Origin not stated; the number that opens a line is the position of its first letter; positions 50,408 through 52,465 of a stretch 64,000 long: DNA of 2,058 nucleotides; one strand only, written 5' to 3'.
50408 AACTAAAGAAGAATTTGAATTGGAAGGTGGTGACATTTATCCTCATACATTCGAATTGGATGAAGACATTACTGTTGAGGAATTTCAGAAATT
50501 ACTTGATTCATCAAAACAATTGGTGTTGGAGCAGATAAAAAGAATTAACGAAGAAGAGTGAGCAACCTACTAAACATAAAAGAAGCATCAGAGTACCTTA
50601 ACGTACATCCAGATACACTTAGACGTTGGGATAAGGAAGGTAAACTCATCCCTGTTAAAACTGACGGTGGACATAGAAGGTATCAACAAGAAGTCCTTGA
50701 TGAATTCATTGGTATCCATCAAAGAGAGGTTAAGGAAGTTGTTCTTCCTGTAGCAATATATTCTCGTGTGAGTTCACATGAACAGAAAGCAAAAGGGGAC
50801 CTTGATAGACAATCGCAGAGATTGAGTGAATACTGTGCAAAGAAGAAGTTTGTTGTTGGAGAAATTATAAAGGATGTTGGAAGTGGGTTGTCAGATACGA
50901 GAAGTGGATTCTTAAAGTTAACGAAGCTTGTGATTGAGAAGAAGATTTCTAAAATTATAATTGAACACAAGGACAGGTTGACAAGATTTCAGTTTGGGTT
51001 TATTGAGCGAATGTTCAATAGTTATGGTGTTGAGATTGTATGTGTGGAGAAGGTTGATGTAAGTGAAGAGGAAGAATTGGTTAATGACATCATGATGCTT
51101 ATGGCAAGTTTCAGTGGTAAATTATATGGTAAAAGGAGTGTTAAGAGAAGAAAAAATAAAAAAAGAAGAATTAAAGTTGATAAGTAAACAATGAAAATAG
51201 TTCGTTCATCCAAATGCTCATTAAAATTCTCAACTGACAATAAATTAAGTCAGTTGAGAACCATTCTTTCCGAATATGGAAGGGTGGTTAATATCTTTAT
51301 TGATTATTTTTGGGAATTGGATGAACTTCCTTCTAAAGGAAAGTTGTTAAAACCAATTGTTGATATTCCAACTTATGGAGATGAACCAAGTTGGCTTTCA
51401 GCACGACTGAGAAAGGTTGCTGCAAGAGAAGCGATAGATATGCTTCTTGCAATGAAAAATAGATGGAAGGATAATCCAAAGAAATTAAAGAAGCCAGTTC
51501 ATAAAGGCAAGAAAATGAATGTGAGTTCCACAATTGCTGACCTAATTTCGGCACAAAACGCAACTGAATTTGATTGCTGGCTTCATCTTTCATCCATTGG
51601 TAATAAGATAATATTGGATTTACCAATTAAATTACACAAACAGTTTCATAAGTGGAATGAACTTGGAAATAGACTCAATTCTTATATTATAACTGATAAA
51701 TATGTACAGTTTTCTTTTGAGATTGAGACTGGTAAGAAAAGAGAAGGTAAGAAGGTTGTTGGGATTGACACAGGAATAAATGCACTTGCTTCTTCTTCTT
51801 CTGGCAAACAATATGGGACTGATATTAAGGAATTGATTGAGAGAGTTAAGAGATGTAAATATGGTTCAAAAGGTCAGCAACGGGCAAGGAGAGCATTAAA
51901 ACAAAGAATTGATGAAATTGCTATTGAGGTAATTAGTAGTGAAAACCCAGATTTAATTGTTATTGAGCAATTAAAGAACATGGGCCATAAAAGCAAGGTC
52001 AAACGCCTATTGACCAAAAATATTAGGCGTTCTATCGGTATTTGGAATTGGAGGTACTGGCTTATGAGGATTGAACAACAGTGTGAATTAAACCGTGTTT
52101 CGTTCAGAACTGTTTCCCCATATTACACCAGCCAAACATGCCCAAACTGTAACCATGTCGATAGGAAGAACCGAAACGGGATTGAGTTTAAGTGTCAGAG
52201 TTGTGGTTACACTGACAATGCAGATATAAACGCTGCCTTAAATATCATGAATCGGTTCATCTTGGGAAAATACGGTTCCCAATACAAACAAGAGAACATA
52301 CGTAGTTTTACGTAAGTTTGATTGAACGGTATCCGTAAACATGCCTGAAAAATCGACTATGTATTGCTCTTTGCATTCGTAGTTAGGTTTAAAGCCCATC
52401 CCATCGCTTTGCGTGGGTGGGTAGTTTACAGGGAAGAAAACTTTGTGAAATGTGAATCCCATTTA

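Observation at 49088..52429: Nested RNA-guided transposons: an IS607 inserted into the tnpB 3' end/omegaRNA of an IS200/IS605 element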

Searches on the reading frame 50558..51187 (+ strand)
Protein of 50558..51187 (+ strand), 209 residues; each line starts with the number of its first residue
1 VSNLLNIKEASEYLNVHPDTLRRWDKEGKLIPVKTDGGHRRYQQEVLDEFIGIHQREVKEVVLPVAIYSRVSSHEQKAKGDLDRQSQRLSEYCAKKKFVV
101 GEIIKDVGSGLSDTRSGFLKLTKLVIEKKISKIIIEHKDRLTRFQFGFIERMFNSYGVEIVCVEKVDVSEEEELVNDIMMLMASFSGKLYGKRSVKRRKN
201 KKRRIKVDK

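Call 3: search_protein_families(library=pfam, proteins=[window:50558-51187:+], max_evalue=0.01)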
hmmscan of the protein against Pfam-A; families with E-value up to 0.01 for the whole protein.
window:50558-51187:+ (209 aa): 4 families
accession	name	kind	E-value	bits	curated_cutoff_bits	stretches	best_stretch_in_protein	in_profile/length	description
PF00239.26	Resolvase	-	2.1e-20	73.8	23.3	1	65-204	1-142/145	Resolvase, N terminal domain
PF00376.29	MerR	-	1.3e-13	50.9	28.2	1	6-42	1-38/38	MerR family regulatory protein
PF12728.13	HTH_17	-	3.7e-11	43.5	27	1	4-51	1-47/51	Helix-turn-helix domain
PF13411.12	MerR_1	-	5.4e-10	39.7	21.6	1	6-49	2-45/69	MerR HTH family regulatory protein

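Call 9: find_related_loci(query=window:50558-51187:+, collection=viral_contigs, flank=4000)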
Query window:50558-51187:+ (209 aa) in viral_contigs; peptide patterns used: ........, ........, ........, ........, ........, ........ (x = any residue, [..] = any of these).
28 stretches matched a pattern; 14 encode a relative of the query (tblastn E <= 1e-3); 14 distinct loci.
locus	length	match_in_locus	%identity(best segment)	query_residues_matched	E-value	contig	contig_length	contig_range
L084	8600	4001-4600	70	2-201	2e-86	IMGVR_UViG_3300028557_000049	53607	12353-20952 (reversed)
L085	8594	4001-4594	66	1-199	1e-84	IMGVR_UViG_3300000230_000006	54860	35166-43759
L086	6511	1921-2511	66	1-199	1e-84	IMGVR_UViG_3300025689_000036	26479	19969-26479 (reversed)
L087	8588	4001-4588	65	1-197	1e-83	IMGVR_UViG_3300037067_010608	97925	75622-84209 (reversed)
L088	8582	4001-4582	65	1-197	6e-82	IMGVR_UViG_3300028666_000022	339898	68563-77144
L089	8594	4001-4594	65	1-199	4e-85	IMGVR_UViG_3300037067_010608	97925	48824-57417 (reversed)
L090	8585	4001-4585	68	1-197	6e-78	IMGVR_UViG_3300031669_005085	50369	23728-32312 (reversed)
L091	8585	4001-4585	69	1-197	8e-78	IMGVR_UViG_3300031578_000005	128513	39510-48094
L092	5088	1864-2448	69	1-197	3e-77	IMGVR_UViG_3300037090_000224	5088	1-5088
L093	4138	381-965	69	1-197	2e-77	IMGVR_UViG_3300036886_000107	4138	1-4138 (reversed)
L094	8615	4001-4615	65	1-206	2e-75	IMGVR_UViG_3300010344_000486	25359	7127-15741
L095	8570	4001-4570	67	1-192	3e-74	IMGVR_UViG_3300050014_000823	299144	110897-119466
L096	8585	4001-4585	68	1-197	8e-73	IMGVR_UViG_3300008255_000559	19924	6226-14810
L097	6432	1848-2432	69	1-197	3e-77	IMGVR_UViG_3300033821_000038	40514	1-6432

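Call 24: search_protein_families(library=pfam, proteins=[L087:4638-6800:+, L087:6810-7304:+, L090:4638-6953:+, L091:4638-7274:+, L088:4644-5441:+, L086:2564-2953:+, L086:2956-3354:+, L085:4652-4969:+, L090:6983-7426:+], max_evalue=0.01)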
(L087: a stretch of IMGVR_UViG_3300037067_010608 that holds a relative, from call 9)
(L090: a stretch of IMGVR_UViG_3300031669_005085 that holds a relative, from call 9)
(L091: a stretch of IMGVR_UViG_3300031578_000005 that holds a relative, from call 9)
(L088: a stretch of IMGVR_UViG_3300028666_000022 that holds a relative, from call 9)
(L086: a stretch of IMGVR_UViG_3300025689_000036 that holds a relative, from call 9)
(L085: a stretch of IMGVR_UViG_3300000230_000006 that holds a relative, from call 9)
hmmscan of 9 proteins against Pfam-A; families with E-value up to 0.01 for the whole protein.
L087:4638-6800:+ (720 aa): 8 families
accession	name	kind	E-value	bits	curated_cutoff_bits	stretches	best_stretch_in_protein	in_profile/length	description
PF04851.21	ResIII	-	2.6e-20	73.4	22.5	1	12-159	3-163/164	Type III restriction enzyme, res subunit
PF00270.35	DEAD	-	6.3e-07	29.7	26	1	16-159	3-161/167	DEAD/DEAH box helicase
PF00271.37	Helicase_C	-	3.2e-06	27.8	23.5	1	251-347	12-109/110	Helicase conserved C-terminal domain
PF13401.12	AAA_22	-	0.00033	21.4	27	1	30-159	4-125/130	AAA domain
PF07652.20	Flavi_DEAD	-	0.00073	20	21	1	29-136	2-110/148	Flavivirus DEAD domain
PF03796.21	DnaB_C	-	0.0011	18.9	27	1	23-66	11-53/255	DnaB-like helicase C terminal domain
PF13481.12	AAA_25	-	0.0087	16.1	27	0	25-137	27-159/195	AAA domain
PF04129.18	Vps52_CC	-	0.0093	16.1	26.5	0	166-264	75-169/173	Vps52/Sac2 family, coiled-coil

L087:6810-7304:+ (164 aa): 0 families

L090:4638-6953:+ (771 aa): 7 families
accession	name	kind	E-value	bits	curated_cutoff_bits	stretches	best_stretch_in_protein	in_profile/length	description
PF04851.21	ResIII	-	9.2e-17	61.9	22.5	1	13-160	4-163/164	Type III restriction enzyme, res subunit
PF00270.35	DEAD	-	5.3e-08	33.2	26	1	17-160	4-161/167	DEAD/DEAH box helicase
PF13401.12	AAA_22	-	5.7e-06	27.1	27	1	30-159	4-124/130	AAA domain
PF00176.29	SNF2-rel_dom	-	1.5e-05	24.7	24.9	1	34-159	20-163/290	SNF2-related domain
PF00271.37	Helicase_C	-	0.00014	22.6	23.5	1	251-350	10-109/110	Helicase conserved C-terminal domain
PF13245.12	AAA_19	-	0.00066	20.3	25.1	1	28-158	8-125/134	AAA domain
PF18766.7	SWI2_SNF2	-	0.0067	16.5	26.7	0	19-159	4-155/221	SWI2/SNF2 ATPase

L091:4638-7274:+ (878 aa): 7 families
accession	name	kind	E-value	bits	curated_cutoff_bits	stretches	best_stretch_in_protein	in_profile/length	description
PF04851.21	ResIII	-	7.9e-16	58.8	22.5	1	13-160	4-163/164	Type III restriction enzyme, res subunit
PF00270.35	DEAD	-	5.3e-08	33.2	26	1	17-160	4-161/167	DEAD/DEAH box helicase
PF13401.12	AAA_22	-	3.6e-05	24.5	27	1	30-159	4-124/130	AAA domain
PF00176.29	SNF2-rel_dom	-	0.00012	21.7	24.9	1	35-160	21-164/290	SNF2-related domain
PF13245.12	AAA_19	-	0.0022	18.6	25.1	1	28-158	8-125/134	AAA domain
PF00271.37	Helicase_C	-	0.0035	18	23.5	0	250-350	9-109/110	Helicase conserved C-terminal domain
PF18766.7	SWI2_SNF2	-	0.0071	16.4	26.7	0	18-159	3-155/221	SWI2/SNF2 ATPase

L088:4644-5441:+ (265 aa): 1 family
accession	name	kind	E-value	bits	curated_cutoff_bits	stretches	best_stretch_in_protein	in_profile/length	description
PF00557.29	Peptidase_M24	-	9.7e-44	150.1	23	1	15-242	1-207/208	Metallopeptidase family M24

L086:2564-2953:+ (129 aa): 0 families

L086:2956-3354:+ (132 aa): 0 families

L085:4652-4969:+ (105 aa): 0 families

L090:6983-7426:+ (147 aa): 0 families

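Call 25: search_protein_families(library=phrogs, proteins=[window:50558-51187:+], max_evalue=0.01)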
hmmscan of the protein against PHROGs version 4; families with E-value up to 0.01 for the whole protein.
window:50558-51187:+ (209 aa): 13 families
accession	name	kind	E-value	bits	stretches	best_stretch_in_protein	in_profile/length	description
phrog_6620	-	integration and excision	7.9e-54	183.3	1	5-202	2-192/201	transposase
phrog_95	-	integration and excision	7.1e-15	55.6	1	59-203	84-235/651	integrase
phrog_125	-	DNA, RNA and nucleotide metabolism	7.5e-10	39.8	1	55-205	12-154/254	DNA invertase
phrog_66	-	integration and excision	1.2e-09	39.4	1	2-123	91-217/412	excisionase and transcriptional regulator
phrog_11671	-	unknown function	3.9e-08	34.5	1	5-45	8-49/146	-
phrog_20793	-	unknown function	7.9e-06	26.9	1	6-51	9-55/86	-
phrog_668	-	DNA, RNA and nucleotide metabolism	3.6e-05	24.5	1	4-60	63-119/181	HTH DNA binding protein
phrog_7338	-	unknown function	0.00018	22.7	1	4-57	30-83/87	-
phrog_57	-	head and packaging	0.00088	20.2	1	1-92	9-98/199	terminase small subunit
phrog_597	-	DNA, RNA and nucleotide metabolism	0.0012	19.9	1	2-50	110-160/200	DNA binding protein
phrog_4691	-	integration and excision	0.0031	18.5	0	3-40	17-54/78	excisionase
phrog_1729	-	unknown function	0.0038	18.3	1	8-49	96-136/142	-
phrog_4745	-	DNA, RNA and nucleotide metabolism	0.0079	17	0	1-57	28-90/107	DNA binding protein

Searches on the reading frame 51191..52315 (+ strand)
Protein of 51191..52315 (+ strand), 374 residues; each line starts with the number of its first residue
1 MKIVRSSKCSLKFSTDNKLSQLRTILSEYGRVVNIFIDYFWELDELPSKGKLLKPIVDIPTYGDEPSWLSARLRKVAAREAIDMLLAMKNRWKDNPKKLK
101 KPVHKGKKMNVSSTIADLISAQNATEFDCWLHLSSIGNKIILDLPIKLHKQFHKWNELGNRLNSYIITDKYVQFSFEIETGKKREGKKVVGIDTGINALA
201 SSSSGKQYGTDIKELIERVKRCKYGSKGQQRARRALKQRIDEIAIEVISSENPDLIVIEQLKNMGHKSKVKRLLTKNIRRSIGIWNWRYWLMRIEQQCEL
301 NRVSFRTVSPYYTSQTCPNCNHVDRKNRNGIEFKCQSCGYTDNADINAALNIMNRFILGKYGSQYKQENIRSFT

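Call 3: search_protein_families(library=pfam, proteins=[window:51191-52315:+], max_evalue=0.01)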
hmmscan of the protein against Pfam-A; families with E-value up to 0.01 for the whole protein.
window:51191-52315:+ (374 aa): 3 families
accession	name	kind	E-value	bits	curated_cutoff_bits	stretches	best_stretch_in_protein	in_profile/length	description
PF07282.18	Cas12f1-like_TNB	-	5e-19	68.7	26.3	1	287-352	1-60/60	Cas12f1-like, TNB domain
PF01385.25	OrfB_IS605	-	0.00045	20.9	30.5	1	175-231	3-62/120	Probable transposase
PF14123.11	DUF4290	-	0.0023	17.9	27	0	203-266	103-165/174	Domain of unknown function (DUF4290)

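Call 25: search_protein_families(library=phrogs, proteins=[window:51191-52315:+], max_evalue=0.01)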
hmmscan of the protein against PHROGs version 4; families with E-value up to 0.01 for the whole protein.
window:51191-52315:+ (374 aa): 5 families
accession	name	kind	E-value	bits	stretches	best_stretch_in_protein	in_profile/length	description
phrog_506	-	integration and excision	4.3e-34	119.3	1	21-355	23-363/403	transposase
phrog_12300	-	integration and excision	1.7e-29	104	1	170-353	42-238/286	transposase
phrog_17087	-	unknown function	2.2e-09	38.6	1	250-355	31-131/141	-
phrog_16792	-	unknown function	4.7e-07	31.2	1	224-356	29-157/180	-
phrog_13964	-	integration and excision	0.00024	21.8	1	98-222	93-209/237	transposase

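Call 41: search_solved_structures(query=window:51191-52315:+, max_evalue=0.01, show_alignments=2)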
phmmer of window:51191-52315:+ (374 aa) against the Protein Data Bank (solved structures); distinct sequences matched with E-value up to 0.01: 21.
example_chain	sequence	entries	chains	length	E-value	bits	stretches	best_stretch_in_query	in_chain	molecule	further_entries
8hr5_A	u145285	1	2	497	5.4e-12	48.8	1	260-366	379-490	Transposase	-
8j1j_A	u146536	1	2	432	3e-11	46.3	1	228-353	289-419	Transposase IS605 OrfB C-terminal domain-containing protein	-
8j3r_A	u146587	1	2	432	7.4e-11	45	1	281-353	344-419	Transposase IS605 OrfB C-terminal domain-containing protein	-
8j12_A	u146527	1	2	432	8.1e-11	44.9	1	281-353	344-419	Transposase IS605 OrfB C-terminal domain-containing protein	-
7wju_A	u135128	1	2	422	1.1e-10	44.4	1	281-353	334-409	OrfB_Zn_ribbon domain-containing protein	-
8dzj_A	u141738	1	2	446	1.2e-10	44.3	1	281-353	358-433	OrfB_Zn_ribbon domain-containing protein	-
9nzq_A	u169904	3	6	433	7.3e-10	41.8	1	286-356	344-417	Cas12f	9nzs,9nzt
7l48_A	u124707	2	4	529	2.1e-09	40.2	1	232-355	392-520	Cas12f | Cas12f1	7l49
7c7l_A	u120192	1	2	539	2.2e-09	40.2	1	232-355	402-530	CRISPR-associated protein Cas14a.1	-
7odf_A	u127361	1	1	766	3.2e-09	39.6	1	306-361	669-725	Cas_phi3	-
9nzp_A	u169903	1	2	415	1e-07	34.7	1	281-364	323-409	IS200/IS605 family element transposase accessory protein TnpB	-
7lys_A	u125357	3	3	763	2.6e-07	33.4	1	307-358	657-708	CasPhi-2 | CasPhi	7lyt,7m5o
8iaz_A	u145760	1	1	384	9.4e-07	31.5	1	240-354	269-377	Transposase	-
8bf8_A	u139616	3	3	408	7.6e-05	25.2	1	260-357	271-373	RNA-guided DNA endonuclease TnpB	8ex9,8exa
8h1j_A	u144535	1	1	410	7.7e-05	25.2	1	260-357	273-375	RNA-guided DNA endonuclease TnpB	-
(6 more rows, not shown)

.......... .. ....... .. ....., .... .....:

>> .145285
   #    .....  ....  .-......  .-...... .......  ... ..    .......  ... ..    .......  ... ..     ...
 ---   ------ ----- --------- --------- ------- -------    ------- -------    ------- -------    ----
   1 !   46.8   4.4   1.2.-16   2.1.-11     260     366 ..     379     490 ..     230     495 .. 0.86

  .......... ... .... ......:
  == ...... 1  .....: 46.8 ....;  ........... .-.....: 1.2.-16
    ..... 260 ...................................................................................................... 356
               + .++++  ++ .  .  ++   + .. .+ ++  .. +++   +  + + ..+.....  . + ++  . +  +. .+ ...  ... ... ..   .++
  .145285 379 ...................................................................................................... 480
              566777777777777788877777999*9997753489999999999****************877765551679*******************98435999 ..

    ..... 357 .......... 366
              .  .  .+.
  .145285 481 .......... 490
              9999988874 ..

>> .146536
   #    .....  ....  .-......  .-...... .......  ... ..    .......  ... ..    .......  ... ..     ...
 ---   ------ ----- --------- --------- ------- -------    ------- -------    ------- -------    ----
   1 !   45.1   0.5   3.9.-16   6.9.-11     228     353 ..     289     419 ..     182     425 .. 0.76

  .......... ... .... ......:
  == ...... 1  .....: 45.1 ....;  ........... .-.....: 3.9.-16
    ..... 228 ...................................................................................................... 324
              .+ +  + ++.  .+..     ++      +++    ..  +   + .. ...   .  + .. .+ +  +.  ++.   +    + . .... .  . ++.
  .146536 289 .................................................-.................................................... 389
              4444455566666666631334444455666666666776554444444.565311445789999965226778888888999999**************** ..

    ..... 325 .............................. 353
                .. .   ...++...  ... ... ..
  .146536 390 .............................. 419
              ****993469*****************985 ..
